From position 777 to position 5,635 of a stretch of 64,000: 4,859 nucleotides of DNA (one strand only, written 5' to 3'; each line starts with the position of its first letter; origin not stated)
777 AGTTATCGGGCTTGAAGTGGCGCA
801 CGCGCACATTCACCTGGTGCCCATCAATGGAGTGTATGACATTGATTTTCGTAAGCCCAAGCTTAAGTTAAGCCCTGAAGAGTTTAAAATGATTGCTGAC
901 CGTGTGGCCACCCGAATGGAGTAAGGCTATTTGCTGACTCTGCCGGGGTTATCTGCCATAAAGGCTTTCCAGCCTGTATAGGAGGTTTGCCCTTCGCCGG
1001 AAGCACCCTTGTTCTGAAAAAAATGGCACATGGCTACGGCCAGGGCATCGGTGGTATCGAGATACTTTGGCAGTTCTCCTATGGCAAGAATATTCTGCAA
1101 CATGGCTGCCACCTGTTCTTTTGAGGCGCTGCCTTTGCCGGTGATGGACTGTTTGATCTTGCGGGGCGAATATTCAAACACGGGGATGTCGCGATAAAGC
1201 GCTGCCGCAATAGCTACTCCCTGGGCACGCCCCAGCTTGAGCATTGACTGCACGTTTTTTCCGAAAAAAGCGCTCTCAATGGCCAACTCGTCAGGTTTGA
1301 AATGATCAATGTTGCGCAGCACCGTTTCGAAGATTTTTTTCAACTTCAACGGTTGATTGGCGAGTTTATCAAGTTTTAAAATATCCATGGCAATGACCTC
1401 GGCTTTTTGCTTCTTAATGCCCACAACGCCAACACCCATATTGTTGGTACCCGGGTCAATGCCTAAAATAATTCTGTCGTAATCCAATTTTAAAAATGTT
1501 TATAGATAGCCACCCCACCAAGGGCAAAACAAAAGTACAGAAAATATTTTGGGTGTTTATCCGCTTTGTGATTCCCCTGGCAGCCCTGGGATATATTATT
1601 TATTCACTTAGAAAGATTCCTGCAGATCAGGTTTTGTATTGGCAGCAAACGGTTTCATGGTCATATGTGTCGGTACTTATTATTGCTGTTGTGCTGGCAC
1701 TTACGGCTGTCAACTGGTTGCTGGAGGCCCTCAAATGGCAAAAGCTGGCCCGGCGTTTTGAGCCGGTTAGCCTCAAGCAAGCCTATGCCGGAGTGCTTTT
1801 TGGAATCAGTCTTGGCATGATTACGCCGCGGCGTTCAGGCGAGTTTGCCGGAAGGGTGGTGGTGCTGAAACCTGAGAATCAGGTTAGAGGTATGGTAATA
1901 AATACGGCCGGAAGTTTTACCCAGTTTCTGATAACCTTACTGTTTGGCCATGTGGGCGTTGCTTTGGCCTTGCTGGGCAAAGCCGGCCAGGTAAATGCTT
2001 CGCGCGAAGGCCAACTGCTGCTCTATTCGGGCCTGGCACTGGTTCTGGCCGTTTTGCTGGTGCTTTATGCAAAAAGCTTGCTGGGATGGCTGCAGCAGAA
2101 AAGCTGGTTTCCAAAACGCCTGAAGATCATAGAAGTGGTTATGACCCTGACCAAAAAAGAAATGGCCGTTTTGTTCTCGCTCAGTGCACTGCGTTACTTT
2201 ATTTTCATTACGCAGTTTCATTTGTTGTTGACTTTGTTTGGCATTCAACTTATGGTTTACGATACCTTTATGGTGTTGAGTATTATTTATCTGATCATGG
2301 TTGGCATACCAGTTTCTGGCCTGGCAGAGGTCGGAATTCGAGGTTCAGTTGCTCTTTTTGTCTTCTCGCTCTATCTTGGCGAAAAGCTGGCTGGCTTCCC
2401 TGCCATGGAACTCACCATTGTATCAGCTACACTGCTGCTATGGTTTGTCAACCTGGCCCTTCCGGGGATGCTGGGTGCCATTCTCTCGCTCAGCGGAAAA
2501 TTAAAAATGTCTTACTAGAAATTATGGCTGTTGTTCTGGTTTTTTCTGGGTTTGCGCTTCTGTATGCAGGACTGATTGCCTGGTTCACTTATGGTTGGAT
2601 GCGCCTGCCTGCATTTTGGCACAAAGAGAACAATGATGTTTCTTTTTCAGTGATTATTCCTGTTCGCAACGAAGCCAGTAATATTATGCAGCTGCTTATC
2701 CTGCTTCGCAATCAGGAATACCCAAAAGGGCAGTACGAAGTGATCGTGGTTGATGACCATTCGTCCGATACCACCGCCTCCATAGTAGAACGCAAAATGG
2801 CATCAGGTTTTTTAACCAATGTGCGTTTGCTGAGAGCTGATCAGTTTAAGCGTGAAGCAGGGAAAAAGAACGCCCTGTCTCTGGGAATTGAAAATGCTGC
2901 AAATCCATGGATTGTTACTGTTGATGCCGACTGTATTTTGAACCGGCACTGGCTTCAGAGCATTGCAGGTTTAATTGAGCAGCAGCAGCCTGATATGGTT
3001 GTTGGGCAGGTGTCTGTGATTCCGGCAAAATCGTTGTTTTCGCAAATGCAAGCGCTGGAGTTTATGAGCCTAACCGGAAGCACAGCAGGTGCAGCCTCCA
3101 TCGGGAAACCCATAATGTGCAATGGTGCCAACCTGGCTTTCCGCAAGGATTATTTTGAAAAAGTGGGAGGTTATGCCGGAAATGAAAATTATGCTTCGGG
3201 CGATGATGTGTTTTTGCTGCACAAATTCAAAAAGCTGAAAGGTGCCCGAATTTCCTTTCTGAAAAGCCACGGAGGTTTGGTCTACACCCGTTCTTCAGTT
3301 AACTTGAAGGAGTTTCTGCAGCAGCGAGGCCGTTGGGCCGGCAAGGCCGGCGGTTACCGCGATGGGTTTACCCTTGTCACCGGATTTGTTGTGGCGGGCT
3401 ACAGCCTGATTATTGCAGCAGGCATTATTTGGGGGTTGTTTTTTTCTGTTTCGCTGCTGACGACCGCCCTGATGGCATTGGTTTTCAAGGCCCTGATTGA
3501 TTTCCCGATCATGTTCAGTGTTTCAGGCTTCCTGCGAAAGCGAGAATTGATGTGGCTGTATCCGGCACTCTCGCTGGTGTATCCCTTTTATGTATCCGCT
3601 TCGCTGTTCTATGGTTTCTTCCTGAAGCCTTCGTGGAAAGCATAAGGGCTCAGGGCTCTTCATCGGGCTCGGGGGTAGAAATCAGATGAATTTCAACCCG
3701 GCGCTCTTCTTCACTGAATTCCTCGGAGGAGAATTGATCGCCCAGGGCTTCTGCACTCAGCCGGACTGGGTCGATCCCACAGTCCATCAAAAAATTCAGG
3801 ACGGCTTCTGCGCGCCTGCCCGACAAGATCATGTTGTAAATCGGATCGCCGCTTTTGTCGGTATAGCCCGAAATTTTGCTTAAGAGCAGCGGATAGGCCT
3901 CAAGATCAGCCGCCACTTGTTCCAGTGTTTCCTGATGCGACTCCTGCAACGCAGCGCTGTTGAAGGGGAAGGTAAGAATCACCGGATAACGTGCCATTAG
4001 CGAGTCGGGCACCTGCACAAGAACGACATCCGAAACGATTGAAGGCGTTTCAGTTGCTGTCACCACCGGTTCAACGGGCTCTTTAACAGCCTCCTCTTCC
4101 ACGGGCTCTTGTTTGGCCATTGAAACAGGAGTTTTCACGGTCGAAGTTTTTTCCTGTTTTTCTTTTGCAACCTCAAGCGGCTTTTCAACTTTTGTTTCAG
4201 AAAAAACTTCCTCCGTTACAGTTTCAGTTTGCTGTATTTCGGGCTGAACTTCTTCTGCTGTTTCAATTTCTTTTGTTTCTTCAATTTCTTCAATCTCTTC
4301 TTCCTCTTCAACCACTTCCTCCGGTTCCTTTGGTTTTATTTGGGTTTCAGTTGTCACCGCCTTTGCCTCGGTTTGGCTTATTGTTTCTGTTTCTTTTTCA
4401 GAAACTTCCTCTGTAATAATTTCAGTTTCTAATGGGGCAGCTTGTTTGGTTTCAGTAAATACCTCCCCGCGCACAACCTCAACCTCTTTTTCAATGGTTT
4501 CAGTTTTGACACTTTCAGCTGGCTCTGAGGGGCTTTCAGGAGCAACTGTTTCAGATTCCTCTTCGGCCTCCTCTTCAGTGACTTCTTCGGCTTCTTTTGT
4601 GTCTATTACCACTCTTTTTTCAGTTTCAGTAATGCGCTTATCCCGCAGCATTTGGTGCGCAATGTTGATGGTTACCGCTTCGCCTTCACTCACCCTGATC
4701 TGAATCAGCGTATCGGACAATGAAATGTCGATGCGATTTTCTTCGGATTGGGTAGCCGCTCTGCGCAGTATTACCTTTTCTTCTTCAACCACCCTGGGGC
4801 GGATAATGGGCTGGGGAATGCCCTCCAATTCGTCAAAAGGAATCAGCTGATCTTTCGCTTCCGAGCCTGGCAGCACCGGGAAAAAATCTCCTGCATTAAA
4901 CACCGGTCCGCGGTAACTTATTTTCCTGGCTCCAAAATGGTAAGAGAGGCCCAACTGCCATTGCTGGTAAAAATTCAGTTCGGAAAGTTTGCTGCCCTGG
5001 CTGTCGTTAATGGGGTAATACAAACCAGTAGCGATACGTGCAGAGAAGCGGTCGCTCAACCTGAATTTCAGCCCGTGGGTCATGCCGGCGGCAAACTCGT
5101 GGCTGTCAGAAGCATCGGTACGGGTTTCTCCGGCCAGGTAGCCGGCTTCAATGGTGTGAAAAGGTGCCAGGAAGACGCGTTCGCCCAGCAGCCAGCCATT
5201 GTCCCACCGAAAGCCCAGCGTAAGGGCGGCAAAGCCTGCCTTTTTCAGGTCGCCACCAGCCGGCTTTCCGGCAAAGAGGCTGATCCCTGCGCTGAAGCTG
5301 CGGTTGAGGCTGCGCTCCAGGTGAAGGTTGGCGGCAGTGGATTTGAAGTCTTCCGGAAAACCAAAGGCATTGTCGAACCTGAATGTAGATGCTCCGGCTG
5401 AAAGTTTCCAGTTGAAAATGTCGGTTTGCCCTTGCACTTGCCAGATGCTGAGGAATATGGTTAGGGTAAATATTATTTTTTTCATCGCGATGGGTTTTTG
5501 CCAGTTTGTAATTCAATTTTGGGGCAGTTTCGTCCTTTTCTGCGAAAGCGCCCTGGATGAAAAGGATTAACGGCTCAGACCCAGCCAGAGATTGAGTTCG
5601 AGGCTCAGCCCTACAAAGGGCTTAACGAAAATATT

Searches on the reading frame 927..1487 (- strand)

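Call 18: search_protein_families(library=pfam, proteins=[window:927-1487:-], max_evalue=0.001)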
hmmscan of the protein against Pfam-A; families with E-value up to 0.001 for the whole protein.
window:927-1487:- (186 aa): 1 family
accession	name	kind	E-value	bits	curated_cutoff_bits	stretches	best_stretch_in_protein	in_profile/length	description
PF02075.23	RuvC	-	2.1e-43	148.2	22.2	1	7-155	1-148/148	Crossover junction endodeoxyribonuclease RuvC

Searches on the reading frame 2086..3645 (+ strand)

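Call 18: search_protein_families(library=pfam, proteins=[window:2086-3645:+], max_evalue=0.001)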
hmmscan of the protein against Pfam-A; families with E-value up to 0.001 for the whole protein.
window:2086-3645:+ (519 aa): 6 families
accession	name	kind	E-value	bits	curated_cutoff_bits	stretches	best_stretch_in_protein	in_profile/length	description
PF00535.33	Glycos_transf_2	-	1.1e-25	90.9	23.3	1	188-360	1-167/168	Glycosyl transferase family 2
PF13641.12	Glyco_tranf_2_3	-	1.7e-19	71.2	27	1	187-418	3-228/230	Glycosyltransferase like family 2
PF13632.12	Glyco_trans_2_3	-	2.6e-17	63.7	27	1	275-498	1-193/198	Glycosyl transferase family group 2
PF13506.12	Glyco_transf_21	-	1.3e-12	48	21.7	1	259-418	17-173/174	Glycosyl transferase family 21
PF10111.15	Glyco_tranf_2_2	-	6.3e-09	36.2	27.3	1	188-411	1-226/276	Glycosyltransferase like family 2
PF13704.12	Glyco_tranf_2_4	-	0.00025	21.9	27.5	1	217-285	20-84/98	Glycosyl transferase family 2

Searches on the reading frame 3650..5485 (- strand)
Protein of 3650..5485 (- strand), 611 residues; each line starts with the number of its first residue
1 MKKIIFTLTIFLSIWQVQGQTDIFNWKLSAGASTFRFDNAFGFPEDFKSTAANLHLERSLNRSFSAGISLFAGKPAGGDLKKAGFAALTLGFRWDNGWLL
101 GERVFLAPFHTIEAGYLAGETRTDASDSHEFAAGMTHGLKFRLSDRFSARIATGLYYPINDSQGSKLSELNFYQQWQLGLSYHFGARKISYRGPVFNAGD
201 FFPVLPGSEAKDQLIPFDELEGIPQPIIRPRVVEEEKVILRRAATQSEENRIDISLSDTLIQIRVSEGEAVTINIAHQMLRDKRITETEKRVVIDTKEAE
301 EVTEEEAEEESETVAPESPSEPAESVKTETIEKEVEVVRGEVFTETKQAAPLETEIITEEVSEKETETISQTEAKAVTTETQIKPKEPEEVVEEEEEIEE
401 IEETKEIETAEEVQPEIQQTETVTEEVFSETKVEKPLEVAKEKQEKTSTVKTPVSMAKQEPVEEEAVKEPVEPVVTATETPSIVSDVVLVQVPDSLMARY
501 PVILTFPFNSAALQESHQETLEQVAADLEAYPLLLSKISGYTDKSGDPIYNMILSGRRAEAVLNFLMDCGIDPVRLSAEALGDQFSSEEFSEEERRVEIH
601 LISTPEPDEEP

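Call 17: search_protein_families(library=pfam, proteins=[window:3650-5485:-], max_evalue=0.001)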
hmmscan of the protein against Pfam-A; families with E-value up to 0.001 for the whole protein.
window:3650-5485:- (611 aa): 2 families
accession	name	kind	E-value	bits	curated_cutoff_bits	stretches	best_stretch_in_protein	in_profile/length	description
PF00691.25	OmpA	-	2.1e-15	57.3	27.2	1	505-585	1-83/98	OmpA family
PF13505.12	OMP_b-brl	-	0.00063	20.4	28.7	1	7-184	4-175/175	Outer membrane protein beta-barrel domain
